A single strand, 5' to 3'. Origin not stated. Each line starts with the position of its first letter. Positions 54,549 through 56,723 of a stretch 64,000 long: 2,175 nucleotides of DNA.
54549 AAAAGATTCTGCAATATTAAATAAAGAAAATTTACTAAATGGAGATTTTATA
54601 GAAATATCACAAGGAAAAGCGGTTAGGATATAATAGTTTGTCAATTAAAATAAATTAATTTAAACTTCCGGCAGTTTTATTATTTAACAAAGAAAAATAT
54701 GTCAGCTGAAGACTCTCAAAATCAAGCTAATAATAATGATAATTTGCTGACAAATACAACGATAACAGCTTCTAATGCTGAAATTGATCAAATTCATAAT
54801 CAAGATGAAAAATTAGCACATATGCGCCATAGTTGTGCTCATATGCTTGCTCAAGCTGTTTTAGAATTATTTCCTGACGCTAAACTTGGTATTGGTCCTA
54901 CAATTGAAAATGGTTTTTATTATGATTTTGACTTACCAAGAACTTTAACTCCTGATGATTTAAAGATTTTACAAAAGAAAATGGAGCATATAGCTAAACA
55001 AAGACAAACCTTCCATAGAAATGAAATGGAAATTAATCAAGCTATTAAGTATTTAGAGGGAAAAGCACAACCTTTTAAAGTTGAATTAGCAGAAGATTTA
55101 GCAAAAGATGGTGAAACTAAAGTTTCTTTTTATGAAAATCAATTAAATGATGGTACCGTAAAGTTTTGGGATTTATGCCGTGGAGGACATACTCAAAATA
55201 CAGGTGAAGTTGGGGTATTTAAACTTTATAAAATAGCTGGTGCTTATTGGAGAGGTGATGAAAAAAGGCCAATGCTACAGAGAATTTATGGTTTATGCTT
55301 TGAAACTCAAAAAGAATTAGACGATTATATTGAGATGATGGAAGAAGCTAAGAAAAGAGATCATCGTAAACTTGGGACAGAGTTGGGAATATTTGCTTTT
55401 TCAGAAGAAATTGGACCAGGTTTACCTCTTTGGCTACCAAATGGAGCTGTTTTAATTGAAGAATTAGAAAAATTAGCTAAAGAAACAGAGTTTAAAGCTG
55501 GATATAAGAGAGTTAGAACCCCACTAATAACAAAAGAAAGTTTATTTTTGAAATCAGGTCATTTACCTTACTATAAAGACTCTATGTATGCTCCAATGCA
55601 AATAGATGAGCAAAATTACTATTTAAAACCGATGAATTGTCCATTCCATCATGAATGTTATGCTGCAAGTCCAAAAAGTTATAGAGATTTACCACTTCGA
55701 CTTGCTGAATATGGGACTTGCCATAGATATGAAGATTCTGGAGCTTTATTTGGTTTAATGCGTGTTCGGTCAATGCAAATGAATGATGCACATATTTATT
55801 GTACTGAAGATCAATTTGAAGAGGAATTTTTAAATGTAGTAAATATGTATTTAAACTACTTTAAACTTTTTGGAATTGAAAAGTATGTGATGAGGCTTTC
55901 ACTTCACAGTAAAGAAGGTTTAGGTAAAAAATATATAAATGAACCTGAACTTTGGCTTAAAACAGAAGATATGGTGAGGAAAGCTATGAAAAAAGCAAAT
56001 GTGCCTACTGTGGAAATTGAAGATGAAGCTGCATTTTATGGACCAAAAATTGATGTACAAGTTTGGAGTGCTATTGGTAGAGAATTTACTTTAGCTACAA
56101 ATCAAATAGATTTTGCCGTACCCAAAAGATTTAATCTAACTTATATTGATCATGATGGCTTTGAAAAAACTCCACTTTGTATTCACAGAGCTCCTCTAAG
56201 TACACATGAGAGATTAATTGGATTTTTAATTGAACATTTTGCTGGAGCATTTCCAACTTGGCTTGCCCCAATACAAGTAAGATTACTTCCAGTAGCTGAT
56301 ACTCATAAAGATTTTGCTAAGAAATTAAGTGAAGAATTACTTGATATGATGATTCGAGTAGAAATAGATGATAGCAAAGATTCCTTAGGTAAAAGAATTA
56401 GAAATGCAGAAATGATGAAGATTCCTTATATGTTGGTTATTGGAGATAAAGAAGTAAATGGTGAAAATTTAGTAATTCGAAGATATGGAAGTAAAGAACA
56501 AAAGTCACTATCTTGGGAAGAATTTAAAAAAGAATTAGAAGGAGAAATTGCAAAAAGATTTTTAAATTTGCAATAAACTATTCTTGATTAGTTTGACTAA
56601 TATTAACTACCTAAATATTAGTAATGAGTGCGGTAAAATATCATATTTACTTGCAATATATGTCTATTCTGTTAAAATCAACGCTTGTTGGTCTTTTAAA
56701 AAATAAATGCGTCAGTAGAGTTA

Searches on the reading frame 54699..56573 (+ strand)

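Call 54: search_protein_families(library=pfam, proteins=[window:54699-56573:+], max_evalue=0.0001)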
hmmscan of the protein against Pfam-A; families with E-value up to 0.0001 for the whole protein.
window:54699-56573:+ (625 aa): 3 families
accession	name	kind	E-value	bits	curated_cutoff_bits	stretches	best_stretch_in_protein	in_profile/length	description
PF00587.30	tRNA-synt_2b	-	5.4e-40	137.8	29.3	1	304-514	8-179/179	tRNA synthetase class II core domain (G, H, P, S and T)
PF03129.25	HGTP_anticodon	-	1.3e-23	83.4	21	1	526-614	1-92/94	Anticodon binding domain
PF07973.19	tRNA_SAD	-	3.3e-11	43.4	24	1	156-197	10-44/44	Threonyl and Alanyl tRNA synthetase second additional domain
